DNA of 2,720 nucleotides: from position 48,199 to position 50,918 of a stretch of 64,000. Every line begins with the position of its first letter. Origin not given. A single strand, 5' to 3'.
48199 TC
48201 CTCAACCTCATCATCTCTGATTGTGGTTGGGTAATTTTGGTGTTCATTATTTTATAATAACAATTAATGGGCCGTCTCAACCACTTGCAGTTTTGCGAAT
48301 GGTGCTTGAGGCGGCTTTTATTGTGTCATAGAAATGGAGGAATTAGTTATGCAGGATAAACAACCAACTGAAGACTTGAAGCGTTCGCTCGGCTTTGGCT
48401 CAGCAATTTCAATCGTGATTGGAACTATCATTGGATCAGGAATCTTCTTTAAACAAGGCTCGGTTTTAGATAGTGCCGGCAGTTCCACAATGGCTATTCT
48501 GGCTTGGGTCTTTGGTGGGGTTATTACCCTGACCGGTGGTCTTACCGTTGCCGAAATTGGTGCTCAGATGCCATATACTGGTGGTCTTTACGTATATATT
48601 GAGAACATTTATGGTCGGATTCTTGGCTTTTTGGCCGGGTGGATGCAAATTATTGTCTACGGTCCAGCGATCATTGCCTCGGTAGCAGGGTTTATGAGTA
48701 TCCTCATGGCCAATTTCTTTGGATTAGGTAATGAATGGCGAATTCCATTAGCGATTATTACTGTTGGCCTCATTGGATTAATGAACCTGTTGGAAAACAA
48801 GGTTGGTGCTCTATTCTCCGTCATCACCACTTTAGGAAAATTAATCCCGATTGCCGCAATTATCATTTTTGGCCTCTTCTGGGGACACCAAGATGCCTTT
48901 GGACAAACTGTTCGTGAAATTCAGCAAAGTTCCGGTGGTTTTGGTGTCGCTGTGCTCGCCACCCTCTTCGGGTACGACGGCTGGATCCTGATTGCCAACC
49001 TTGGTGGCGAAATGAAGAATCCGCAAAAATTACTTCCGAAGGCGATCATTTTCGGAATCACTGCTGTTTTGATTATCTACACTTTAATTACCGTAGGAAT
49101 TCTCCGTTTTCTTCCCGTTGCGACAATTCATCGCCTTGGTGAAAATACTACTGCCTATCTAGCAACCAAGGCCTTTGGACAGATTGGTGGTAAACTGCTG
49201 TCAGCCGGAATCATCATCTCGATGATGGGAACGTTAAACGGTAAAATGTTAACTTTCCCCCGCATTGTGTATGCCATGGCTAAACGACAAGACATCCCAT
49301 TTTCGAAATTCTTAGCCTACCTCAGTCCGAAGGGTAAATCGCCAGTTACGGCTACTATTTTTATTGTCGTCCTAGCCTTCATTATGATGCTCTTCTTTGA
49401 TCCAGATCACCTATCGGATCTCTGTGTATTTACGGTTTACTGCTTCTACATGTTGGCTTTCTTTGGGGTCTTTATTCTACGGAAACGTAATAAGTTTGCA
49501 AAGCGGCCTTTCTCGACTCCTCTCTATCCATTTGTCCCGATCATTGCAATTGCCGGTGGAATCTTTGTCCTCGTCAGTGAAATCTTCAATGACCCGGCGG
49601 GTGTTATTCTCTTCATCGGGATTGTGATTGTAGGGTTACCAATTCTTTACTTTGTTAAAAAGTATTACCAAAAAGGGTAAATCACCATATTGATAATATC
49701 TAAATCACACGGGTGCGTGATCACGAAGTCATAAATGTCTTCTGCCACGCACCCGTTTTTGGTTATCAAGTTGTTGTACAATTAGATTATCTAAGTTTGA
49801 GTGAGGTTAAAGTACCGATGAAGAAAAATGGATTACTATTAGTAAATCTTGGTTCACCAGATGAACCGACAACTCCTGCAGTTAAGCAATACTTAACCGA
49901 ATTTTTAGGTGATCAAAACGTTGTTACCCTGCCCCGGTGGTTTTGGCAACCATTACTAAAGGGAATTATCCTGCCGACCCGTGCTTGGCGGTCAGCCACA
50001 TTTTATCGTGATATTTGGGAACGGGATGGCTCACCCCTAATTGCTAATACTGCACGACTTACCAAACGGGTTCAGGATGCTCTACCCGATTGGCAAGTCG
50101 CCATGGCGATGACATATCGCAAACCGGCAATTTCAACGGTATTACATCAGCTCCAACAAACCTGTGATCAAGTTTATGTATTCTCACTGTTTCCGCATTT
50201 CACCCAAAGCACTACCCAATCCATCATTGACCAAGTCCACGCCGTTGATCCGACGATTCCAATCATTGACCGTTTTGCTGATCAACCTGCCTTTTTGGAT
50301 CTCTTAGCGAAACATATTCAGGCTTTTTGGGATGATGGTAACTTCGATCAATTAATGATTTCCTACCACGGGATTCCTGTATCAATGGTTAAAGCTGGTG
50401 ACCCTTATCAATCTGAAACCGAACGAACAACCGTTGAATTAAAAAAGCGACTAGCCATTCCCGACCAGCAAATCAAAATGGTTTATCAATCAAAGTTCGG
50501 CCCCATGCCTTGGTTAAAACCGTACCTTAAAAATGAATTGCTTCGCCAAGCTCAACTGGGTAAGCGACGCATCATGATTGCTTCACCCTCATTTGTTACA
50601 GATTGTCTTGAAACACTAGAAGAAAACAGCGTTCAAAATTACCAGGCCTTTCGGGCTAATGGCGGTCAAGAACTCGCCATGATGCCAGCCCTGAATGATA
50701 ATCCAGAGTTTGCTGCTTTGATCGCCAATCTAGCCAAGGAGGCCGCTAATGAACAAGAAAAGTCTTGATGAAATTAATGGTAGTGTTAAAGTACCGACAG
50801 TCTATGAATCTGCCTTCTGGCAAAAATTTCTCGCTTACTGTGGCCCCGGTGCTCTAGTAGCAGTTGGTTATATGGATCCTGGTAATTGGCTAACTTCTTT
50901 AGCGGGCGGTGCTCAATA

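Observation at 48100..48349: trp-style leader-peptide attenuator with an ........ codon run upstream of a SteT-like Ser/Thr exchanger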

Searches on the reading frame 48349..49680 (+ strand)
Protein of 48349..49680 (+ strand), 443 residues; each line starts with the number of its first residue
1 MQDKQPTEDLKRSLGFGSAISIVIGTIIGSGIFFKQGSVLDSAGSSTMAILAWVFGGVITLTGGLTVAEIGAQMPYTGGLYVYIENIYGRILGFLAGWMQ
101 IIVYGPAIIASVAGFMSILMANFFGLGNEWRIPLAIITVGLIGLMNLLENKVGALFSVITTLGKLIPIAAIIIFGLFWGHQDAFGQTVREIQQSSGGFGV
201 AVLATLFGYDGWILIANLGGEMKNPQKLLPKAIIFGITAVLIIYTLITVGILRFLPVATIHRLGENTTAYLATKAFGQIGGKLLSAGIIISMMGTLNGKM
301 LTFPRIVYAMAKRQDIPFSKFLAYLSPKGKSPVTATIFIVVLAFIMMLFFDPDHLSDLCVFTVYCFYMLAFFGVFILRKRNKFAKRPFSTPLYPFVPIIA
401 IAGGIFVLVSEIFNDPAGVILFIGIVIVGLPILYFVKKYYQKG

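Call 10: search_protein_families(library=ncbifam, proteins=[window:48349-49680:+])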
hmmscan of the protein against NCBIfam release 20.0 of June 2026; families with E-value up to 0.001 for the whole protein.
window:48349-49680:+ (443 aa): 23 families
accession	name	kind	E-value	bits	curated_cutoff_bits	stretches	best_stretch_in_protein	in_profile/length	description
TIGR00911.1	2A0308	subfamily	2.9e-55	187.7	701.8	1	7-436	41-473/505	L-type amino acid transporter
NF008466.1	PRK11357.1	equivalog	5.3e-46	157.4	800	1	8-438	4-437/446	fructoselysine/psicoselysine transporter FrlA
TIGR00909.1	2A0306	subfamily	5.5e-45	154.1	556.8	1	10-432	1-425/429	amino acid transporter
TIGR00905.1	2A0302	subfamily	3.6e-33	115.1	409.05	1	11-438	6-437/473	basic amino acid/polyamine antiporter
NF053761.1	BrChAATpBcaP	equivalog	4.7e-32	111.6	690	1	3-436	13-450/460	branched-chain amino acid transporter BcaP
TIGR00906.1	2A0303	subfamily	2.1e-28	99.1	681.7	1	8-382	27-431/602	cationic amino acid transport permease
TIGR03810.1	arg_ornith_anti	equivalog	2.7e-21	75.8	591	1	14-350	3-347/468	arginine-ornithine antiporter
TIGR00908.1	2A0305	equivalog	6.3e-20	71.5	381.75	1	9-436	4-428/442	ethanolamine permease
NF008245.0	PRK11021.1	equivalog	8.8e-18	64.5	284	1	8-366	2-352/419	L-methionine/branched-chain amino acid transporter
NF007938.0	PRK10655.1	equivalog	4.3e-16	59.2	409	1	22-428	16-424/438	putrescine-ornithine antiporter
NF008484.0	PRK11387.1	equivalog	4.6e-16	58.8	716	1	3-431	5-448/471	S-methylmethionine permease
NF007929.0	PRK10644.1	equivalog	5.4e-16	58.3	574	1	15-348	11-339/445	arginine/agmatine antiporter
TIGR00907.1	2A0304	subfamily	5.1e-15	55.3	598.3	1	9-413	9-440/482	amino acid permease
TIGR01773.1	GABAperm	equivalog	5.2e-15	55.2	678.1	1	20-428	20-438/452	GABA permease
NF008016.0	PRK10746.1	equivalog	1.1e-13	51.1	799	1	7-436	5-447/461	amino acid permease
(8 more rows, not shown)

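Call 11: search_protein_families(library=pfam, proteins=[window:48349-49680:+])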
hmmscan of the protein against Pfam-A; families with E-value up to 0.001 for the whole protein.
window:48349-49680:+ (443 aa): 2 families
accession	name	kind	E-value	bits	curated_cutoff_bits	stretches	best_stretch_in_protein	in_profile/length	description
PF13520.12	AA_permease_2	-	2.9e-57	194.9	27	1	14-413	1-406/427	Amino acid permease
PF00324.27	AA_permease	-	2.2e-41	142.5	24.6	1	20-418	3-427/470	Amino acid permease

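Call 12: find_related_loci(query=window:48349-49680:+, collection=genome_contigs, flank=3000)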
Query window:48349-49680:+ (443 aa) in genome_contigs; peptide patterns used: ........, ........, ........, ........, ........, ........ (x = any residue, [..] = any of these).
271 stretches matched a pattern; 234 encode a relative of the query (tblastn E <= 1e-3); the best 80 are kept; 79 distinct loci.
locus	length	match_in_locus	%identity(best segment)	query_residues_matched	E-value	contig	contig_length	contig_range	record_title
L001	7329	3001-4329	99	1-443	0e+0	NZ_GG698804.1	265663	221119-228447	Limosilactobacillus coleohominis 101-4-CHN supercont1.3, whole genome shotgun sequence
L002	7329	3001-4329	95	1-443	0e+0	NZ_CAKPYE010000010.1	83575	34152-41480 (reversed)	MAG: uncultured Limosilactobacillus sp. isolate REFINED_METABAT215_TOP10_CONTIGS_1500_ASSEMBLY_K77_MERGED__Hadza_MoBio_h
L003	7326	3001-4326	94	1-442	0e+0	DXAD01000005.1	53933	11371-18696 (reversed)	MAG TPA_asm: Candidatus Limosilactobacillus intestinavium isolate 2331 CHK80__C4681_L53933_SAMEA104467293, whole genome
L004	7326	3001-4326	90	1-442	0e+0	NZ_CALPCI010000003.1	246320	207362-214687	Limosilactobacillus caecicola strain DSM 110982 NODE_3_length_246320_cov_388.029170, whole genome shotgun sequence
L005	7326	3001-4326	85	1-442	0e+0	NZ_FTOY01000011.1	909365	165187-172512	Limosilactobacillus caccae strain Marseille-P3519T, whole genome shotgun sequence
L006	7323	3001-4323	86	1-442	0e+0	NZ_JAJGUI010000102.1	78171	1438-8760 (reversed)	Limosilactobacillus reuteri strain PM_Patrick_1_1 scaffold102, whole genome shotgun sequence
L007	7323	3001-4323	86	1-442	0e+0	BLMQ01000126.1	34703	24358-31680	Lactobacillaceae bacterium IMSAG_044 DNA, IMSAG_044_contig_126, whole genome shotgun sequence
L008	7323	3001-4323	86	1-442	0e+0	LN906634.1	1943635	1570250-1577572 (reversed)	Lactobacillus reuteri, complete genome, strain ATCC 53608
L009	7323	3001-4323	86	1-442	0e+0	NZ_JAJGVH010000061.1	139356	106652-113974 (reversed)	Limosilactobacillus reuteri strain PB-W1 scaffold61, whole genome shotgun sequence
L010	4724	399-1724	86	1-442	0e+0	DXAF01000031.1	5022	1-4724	MAG TPA_asm: Candidatus Limosilactobacillus intestinipullorum isolate ChiHecolR2B26-165 ChiHecolR2B26__C11443_L5022_SAMN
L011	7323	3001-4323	85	1-442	0e+0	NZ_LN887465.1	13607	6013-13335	Limosilactobacillus reuteri subsp. porcinus strain 3c6, whole genome shotgun sequence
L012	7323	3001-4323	86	1-442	0e+0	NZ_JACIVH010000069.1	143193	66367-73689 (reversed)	Limosilactobacillus balticus strain BG-AF3-A scaffold69, whole genome shotgun sequence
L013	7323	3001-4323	86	1-442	0e+0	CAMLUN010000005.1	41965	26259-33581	MAG: uncultured Lactobacillus sp. isolate ERR4304450_bin.64_MetaWRAP_v1.1_MAG genome assembly, contig: NODE_1208_length_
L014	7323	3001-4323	85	1-442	0e+0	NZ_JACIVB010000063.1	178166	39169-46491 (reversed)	Limosilactobacillus rudii strain STM3_1 scaffold63, whole genome shotgun sequence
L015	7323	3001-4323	86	1-442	0e+0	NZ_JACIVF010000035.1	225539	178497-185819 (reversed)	Limosilactobacillus agrestis strain WF-MT5-A scaffold35, whole genome shotgun sequence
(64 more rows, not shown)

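Call 30: find_homologous_proteins(query=window:48349-49680:+, max_evalue=1e-30)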
Query window:48349-49680:+ (443 aa): 1516 proteins with E <= 1e-30 among 8000 candidates; the best 120 are listed.
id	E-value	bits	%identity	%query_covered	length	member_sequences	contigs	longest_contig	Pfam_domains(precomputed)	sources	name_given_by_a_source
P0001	3.0e-271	918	95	100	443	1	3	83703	PF13520.13,PF00324.28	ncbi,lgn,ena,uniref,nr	ncbi:APC family permease [uncultured Limosilactobacillus sp.]|uniref:APC family permease n=1 Tax=unc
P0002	9.7e-269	910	94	100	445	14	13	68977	PF13520.13,PF00324.28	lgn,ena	-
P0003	1.6e-268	909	93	100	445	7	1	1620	PF13520.13,PF00324.28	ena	-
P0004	1.0e-267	906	94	100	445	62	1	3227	PF13520.13,PF00324.28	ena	-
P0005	1.4e-267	906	94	100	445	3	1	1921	PF13520.13,PF00324.28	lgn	-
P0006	1.4e-258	876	90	100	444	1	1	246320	PF13520.13,PF00324.28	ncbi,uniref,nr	ncbi:APC family permease [Limosilactobacillus caecicola]|uniref:APC family permease n=1 Tax=Limosila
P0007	4.1e-256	868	91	100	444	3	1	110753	PF13520.13,PF00324.28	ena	-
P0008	4.9e-255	865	89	100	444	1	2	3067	PF13520.13,PF00324.28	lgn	-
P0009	4.2e-253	858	87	100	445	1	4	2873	PF13520.13,PF00324.28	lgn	-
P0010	2.6e-252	856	88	100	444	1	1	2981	PF13520.13,PF00324.28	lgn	-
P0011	4.6e-246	835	86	100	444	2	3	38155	PF13520.13,PF00324.28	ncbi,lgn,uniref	ncbi:APC family permease [Limosilactobacillus sp.]|uniref:APC family permease n=1 Tax=Limosilactobac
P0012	6.4e-245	831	85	100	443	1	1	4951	PF13520.13,PF00324.28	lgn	-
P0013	2.0e-244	830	85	100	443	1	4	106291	PF13520.13,PF00324.28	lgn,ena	-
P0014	2.8e-244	829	85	99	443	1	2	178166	PF13520.13,PF00324.28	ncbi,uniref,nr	ncbi:amino acid permease [Limosilactobacillus sp. STM2_1]|uniref:Amino acid permease n=1 Tax=Limosil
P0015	3.6e-244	829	84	100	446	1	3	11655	PF13520.13,PF00324.28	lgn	-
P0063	2.2e-229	780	80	99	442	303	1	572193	PF13520.13,PF00324.28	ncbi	ncbi:APC family permease [Limosilactobacillus fermentum]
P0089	8.4e-229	778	80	99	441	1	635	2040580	PF13520.13,PF00324.28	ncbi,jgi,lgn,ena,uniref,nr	ncbi:APC family permease [Lactobacillus acidophilus]|uniref:Amino acid permease n=3 Tax=Lactobacillu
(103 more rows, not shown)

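Call 31: search_solved_structures(query=window:48349-49680:+, max_evalue=1e-10)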
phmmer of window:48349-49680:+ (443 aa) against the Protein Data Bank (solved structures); distinct sequences matched with E-value up to 1e-10: 33.
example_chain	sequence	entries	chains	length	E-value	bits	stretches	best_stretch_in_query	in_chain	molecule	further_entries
9h76_A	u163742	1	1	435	4.1e-88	299.6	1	18-440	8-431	Putative amino acid/polyamine transport protein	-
6f2g_A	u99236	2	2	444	4.3e-88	299.5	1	18-440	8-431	Putative amino acid/polyamine transport protein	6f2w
7ccs_B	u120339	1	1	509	1.4e-44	156.1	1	8-442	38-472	Consensus mutated Anionic Amino Acid Transporter Light Chain, Xc- System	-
6yup_D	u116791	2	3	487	5e-43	151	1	4-441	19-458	b(0,+)-type amino acid transporter 1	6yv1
6li9_B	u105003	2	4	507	5.8e-43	150.8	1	4-441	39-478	b(0,+)-type amino acid transporter 1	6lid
7nf6_B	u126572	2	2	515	7.5e-41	143.9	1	6-441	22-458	B(0,+)-type amino acid transporter 1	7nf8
7b00_A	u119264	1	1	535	3e-40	141.9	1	10-441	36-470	Large neutral amino acids transporter small subunit 2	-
8a6l_B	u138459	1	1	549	3.2e-40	141.8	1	10-441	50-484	Large neutral amino acids transporter small subunit 2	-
7cmh_B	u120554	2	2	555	3.4e-40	141.7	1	10-441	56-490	Large neutral amino acids transporter small subunit 2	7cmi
9ky5_A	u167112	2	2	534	4.1e-39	138.1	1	5-439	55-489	Y+L amino acid transporter 2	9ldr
7p9u_B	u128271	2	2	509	1.8e-37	132.7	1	8-435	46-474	Cystine/glutamate transporter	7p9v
7epz_B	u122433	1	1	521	2e-37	132.6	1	8-435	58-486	Cystine/glutamate transporter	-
8qey_A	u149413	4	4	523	1.7e-36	129.5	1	10-435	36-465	Asc-type amino acid transporter 1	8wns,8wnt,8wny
9i1z_B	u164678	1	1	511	2.8e-32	115.6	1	9-436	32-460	Y+L amino acid transporter 1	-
8xxi_A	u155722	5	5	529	3.2e-32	115.4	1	9-436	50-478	Y+L amino acid transporter 1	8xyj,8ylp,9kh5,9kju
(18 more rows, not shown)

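Call 48: search_solved_structures(query=window:48349-49680:+, max_evalue=1e-80, show_alignments=1)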
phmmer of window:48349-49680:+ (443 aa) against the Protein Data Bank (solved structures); distinct sequences matched with E-value up to 1e-80: 2.
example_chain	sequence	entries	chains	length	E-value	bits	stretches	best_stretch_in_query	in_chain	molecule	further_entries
9h76_A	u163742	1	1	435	4.1e-88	299.6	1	18-440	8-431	Putative amino acid/polyamine transport protein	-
6f2g_A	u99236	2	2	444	4.3e-88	299.5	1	18-440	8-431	Putative amino acid/polyamine transport protein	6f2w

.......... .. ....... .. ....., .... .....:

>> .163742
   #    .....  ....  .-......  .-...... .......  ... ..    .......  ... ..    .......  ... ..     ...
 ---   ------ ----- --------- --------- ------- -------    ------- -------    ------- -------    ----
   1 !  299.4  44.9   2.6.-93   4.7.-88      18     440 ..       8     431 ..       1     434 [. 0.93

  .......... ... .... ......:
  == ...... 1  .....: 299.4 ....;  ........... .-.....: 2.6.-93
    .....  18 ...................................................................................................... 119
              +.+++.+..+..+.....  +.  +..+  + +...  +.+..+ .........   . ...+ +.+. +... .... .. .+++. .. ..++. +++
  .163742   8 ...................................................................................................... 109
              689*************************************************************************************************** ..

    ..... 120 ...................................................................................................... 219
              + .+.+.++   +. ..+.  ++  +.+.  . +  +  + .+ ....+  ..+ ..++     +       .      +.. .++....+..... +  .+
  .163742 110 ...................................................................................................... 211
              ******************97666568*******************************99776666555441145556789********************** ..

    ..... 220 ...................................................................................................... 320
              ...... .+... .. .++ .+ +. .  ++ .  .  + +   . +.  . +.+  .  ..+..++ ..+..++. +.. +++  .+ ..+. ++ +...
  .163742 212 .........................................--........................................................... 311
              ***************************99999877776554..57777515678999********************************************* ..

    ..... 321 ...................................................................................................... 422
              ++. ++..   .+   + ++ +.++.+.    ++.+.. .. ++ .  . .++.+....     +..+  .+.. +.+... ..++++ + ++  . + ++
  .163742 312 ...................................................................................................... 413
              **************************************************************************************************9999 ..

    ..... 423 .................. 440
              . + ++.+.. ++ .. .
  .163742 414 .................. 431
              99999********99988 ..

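Call 52: find_encoding_contigs(protein=P0089, flank=1500, max_places=2)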
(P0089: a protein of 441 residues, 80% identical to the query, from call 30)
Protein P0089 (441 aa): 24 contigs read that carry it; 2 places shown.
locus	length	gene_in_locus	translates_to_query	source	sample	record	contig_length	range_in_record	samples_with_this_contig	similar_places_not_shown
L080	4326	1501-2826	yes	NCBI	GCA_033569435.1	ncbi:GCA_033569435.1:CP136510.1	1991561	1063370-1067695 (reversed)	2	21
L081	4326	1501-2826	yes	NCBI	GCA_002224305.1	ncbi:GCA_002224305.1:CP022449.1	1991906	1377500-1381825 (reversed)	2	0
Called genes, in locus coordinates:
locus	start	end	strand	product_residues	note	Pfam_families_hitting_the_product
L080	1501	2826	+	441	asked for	PF13520:AA_permease_2, PF00324:AA_permease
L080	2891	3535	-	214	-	PF13460:NAD_binding_10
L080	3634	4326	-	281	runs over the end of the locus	PF01223:Endonuclease_NS, PF13930:Endonuclea_NS_2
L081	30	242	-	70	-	PF00291:PALP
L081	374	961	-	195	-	PF00291:PALP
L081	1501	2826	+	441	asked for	PF13520:AA_permease_2, PF00324:AA_permease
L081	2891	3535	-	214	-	PF13460:NAD_binding_10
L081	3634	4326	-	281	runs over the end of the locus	PF01223:Endonuclease_NS, PF13930:Endonuclea_NS_2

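Call 53: find_encoding_contigs(protein=P0063, flank=1500, max_places=2)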
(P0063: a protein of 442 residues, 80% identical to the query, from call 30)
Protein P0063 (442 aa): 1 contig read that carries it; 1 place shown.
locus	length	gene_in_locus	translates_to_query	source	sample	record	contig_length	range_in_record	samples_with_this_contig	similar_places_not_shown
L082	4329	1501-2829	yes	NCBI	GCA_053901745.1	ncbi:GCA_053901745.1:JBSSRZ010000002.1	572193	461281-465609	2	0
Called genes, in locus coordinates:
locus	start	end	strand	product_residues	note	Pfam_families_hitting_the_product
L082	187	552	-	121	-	PF16320:Ribosomal_L12_N, PF00542:Ribosomal_L12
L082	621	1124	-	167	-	PF00466:Ribosomal_L10, PF27436:RL10_C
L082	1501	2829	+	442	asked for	PF13520:AA_permease_2, PF00324:AA_permease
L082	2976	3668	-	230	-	PF00687:Ribosomal_L1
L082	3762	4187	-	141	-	PF03946:Ribosomal_L11_N, PF00298:Ribosomal_L11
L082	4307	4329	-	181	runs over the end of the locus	PF02357:NusG, PF00467:KOW (weak)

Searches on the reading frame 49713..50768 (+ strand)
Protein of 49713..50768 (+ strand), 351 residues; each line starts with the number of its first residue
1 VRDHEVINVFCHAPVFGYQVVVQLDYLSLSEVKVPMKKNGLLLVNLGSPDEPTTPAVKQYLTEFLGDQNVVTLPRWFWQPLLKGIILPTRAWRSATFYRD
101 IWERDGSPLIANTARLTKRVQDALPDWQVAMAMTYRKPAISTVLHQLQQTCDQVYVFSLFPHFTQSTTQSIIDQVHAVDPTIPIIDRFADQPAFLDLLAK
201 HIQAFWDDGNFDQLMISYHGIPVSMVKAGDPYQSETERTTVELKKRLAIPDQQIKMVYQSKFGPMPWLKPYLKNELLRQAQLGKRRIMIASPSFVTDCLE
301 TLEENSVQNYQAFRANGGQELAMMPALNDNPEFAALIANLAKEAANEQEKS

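Call 10: search_protein_families(library=ncbifam, proteins=[window:49713-50768:+])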
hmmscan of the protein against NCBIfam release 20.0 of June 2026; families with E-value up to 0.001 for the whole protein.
window:49713-50768:+ (351 aa): 3 families
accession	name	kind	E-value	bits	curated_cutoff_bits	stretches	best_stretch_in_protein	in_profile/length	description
TIGR00109.1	hemH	equivalog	8.6e-75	252.1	124.6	1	36-343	3-319/322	ferrochelatase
NF000689.1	PRK00035.2-1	equivalog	1.2e-11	44.1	408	1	172-344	128-310/311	ferrochelatase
NF009095.0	PRK12435.1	subfamily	4.7e-11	42.3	455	1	118-308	68-271/311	ferrochelatase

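Call 11: search_protein_families(library=pfam, proteins=[window:49713-50768:+])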
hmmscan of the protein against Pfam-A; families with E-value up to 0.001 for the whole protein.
window:49713-50768:+ (351 aa): 1 family
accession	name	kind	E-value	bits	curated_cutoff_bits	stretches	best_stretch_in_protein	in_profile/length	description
PF00762.24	Ferrochelatase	-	5.1e-92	308.7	27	1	38-344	1-316/317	Ferrochelatase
